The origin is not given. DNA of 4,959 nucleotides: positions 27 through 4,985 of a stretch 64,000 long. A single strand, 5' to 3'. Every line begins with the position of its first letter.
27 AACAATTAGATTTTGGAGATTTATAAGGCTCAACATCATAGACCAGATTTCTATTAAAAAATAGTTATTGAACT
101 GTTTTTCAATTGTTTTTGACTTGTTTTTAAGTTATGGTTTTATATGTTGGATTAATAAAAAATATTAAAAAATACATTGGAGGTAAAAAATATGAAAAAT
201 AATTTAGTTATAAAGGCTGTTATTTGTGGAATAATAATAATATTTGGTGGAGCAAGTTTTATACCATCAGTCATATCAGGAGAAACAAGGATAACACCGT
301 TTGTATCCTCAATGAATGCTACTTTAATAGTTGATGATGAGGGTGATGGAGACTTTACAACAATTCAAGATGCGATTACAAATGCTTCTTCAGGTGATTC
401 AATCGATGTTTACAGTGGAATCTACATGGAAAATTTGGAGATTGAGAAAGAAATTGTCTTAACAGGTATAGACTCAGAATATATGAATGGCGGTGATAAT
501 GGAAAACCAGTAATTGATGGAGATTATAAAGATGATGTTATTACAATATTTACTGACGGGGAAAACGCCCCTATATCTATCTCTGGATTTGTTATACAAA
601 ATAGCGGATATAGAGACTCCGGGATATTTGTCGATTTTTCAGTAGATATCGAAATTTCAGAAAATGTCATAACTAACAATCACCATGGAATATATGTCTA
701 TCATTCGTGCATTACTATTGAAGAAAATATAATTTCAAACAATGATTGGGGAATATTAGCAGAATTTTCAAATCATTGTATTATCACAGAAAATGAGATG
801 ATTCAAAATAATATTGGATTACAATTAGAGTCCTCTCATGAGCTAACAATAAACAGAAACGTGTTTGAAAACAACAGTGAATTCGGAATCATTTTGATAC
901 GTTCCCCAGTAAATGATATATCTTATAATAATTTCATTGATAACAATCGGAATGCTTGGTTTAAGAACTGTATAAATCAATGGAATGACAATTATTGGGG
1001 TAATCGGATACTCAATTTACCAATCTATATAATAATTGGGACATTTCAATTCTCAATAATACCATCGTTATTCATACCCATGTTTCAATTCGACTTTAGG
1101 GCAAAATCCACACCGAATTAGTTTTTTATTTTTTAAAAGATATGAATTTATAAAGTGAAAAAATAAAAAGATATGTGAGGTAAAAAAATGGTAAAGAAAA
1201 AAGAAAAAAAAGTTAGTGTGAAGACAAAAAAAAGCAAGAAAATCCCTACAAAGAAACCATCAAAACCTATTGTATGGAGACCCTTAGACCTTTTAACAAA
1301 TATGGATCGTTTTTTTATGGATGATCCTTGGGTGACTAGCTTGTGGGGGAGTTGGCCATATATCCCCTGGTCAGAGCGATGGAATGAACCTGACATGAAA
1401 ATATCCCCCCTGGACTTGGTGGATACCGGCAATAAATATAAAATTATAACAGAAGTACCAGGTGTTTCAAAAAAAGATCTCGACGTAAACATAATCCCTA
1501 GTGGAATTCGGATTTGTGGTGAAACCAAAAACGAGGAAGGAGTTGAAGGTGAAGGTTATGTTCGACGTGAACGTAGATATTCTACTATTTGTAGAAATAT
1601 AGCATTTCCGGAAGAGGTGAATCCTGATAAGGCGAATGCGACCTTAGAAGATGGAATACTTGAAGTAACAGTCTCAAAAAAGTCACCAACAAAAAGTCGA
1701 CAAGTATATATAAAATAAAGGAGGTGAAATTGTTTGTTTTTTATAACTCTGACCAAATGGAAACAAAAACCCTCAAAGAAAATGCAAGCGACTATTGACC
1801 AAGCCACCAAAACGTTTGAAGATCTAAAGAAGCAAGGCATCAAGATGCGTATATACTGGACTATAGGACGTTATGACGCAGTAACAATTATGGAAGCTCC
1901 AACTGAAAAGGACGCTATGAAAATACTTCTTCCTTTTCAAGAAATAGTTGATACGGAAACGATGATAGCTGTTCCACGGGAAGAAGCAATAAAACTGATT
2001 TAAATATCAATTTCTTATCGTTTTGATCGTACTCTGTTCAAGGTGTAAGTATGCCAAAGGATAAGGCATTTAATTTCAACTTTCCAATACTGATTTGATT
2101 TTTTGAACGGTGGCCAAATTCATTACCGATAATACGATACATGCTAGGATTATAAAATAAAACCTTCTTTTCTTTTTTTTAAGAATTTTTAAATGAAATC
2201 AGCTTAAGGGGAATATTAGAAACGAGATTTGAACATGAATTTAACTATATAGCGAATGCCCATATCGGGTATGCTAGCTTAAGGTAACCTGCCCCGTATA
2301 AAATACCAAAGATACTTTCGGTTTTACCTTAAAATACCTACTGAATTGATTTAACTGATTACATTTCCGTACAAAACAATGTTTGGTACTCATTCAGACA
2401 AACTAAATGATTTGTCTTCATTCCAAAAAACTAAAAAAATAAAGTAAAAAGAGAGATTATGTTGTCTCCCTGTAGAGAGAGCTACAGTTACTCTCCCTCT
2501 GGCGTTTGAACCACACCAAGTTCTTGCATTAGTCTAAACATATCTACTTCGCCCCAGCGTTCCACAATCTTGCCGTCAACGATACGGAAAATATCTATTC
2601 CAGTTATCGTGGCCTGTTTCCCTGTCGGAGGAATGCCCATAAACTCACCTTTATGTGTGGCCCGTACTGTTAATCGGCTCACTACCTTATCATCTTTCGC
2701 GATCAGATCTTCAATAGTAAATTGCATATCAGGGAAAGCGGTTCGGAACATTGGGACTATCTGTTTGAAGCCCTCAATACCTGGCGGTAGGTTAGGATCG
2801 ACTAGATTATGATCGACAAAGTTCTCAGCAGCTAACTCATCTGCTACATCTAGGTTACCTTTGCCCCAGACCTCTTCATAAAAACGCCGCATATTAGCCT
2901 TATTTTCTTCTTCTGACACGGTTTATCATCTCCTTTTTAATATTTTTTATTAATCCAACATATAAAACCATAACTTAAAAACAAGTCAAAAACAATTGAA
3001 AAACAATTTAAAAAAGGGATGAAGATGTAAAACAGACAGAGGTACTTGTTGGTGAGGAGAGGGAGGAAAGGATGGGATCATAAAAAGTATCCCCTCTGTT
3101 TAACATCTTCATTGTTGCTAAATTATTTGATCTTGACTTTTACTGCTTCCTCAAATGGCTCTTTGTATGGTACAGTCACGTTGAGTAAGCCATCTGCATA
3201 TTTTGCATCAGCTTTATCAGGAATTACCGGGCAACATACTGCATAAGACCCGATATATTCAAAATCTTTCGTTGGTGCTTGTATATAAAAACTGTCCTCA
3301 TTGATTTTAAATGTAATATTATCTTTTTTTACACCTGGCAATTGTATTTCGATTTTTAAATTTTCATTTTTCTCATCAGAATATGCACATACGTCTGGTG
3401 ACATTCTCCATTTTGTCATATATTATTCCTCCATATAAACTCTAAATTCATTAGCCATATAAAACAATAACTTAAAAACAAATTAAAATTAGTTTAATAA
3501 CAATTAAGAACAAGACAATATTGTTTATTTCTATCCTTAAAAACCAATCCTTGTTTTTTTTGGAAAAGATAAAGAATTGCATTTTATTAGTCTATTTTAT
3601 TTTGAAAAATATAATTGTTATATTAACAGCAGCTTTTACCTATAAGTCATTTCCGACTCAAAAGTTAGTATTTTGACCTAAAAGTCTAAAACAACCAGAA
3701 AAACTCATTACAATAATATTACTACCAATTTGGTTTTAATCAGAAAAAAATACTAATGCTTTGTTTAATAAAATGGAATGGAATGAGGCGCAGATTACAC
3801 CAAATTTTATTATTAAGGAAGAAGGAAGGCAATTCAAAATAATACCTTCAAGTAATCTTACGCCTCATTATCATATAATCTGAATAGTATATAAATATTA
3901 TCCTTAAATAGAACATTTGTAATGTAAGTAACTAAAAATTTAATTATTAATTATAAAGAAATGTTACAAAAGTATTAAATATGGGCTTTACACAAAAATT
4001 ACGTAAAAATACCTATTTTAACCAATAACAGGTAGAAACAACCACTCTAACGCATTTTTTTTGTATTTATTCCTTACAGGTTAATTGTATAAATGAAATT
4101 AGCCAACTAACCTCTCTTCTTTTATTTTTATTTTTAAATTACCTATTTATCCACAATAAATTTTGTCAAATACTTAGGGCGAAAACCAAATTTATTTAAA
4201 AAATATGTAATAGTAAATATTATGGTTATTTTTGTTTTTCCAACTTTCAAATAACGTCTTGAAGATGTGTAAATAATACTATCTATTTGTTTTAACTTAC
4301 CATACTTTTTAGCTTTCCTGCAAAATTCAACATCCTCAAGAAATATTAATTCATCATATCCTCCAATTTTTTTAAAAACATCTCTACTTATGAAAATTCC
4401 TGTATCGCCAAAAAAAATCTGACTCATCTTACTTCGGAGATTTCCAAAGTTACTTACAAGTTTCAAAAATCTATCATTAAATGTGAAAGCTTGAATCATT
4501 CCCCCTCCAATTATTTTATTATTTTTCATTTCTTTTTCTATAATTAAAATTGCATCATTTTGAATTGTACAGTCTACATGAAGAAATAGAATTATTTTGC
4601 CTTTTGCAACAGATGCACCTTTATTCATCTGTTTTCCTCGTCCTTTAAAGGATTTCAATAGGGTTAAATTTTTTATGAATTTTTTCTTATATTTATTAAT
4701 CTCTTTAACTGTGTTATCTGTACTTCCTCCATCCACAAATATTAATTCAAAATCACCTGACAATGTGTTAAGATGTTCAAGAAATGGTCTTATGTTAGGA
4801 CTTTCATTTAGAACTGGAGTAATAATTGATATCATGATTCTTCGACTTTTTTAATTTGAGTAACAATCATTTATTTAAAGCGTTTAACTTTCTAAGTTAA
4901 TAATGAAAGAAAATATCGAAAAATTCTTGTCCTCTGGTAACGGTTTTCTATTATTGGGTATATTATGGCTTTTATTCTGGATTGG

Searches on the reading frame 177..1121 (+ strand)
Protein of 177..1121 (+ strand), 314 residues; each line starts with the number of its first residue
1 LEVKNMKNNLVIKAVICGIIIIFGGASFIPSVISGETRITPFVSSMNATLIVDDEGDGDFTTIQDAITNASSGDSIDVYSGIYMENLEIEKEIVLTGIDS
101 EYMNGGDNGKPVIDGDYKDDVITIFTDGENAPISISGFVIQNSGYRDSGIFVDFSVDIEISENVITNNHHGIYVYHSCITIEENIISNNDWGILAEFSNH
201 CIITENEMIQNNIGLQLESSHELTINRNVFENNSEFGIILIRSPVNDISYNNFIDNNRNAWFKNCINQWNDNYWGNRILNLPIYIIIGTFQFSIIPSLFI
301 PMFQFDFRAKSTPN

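Call 80: search_protein_families(library=pfam, proteins=[window:177-1121:+], max_evalue=0.0001)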
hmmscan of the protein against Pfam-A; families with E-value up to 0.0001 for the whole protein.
window:177-1121:+ (314 aa): 2 families
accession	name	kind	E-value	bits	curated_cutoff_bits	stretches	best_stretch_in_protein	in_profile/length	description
PF05048.19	NosD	-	7.9e-23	81.4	23.6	1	68-272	2-189/212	Periplasmic copper-binding protein (NosD)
PF13229.12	Beta_helix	-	1.4e-15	57.7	25.9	1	124-272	3-148/158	Right handed beta helix region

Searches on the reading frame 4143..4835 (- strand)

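Call 80: search_protein_families(library=pfam, proteins=[window:4143-4835:-], max_evalue=0.0001)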
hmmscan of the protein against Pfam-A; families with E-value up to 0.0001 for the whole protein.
window:4143-4835:- (230 aa): 2 families
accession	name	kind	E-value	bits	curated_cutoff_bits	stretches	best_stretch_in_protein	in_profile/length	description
PF00535.33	Glycos_transf_2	-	5.7e-21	75.6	23.3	1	3-157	1-167/168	Glycosyl transferase family 2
PF10111.15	Glyco_tranf_2_2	-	6.9e-12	45.9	27.3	1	26-101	27-104/276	Glycosyltransferase like family 2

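Call 81: search_protein_families(library=ncbifam, proteins=[window:4143-4835:-], max_evalue=0.00001)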
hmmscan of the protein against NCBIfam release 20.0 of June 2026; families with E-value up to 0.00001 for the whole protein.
window:4143-4835:- (230 aa): 11 families
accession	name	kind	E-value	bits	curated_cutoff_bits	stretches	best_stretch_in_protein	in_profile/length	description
TIGR04283.1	glyco_like_mftF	equivalog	3.3e-57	193.6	182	1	2-225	1-219/221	TIGR04283 family arsenosugar biosynthesis glycosyltransferase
TIGR03937.1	PgaC_IcaA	equivalog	9.8e-13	47.8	422.3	1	1-110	46-157/407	poly-beta-1,6-N-acetyl-D-glucosamine synthase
NF007482.0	PRK10073.1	equivalog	2e-11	43.5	423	1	2-93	8-100/334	glycosyltransferase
NF041875.1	EPS_EpsD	equivalog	2.3e-09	37.1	370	1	2-96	1-97/325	exopolysaccharide biosynthesis glycosyltransferase EpsD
TIGR03965.1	mycofact_glyco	equivalog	9.1e-09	34.7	280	1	2-180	76-268/467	mycofactocin biosynthesis glycosyltransferase MftF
TIGR04009.1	wcaE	equivalog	7e-08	32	369.2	1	27-105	32-110/248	colanic acid biosynthesis glycosyltransferase WcaE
NF010496.0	PRK13915.1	equivalog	2.9e-07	29.9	262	1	2-90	33-128/307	glucosyl-3-phosphoglycerate synthase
NF047683.1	TeichurnBiosyTuaG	equivalog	9.4e-07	28.7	400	1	2-96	8-104/252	teichuronic acid biosynthesis protein TuaG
TIGR04182.1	glyco_TIGR04182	equivalog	2.3e-06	27.2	325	1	2-100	2-95/293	S-layer glycoprotein N-glycosyltransferase AglJ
TIGR03111.1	glyc2_xrt_Gpos1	hypoth_equivalog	3.8e-06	26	363.95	1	2-109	51-162/439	TIGR03111 family XrtG-associated glycosyltransferase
NF045692.1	OglycostaseCruG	equivalog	7.1e-06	25.2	600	0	2-98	43-145/386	2'-O-glycosyltransferase CruG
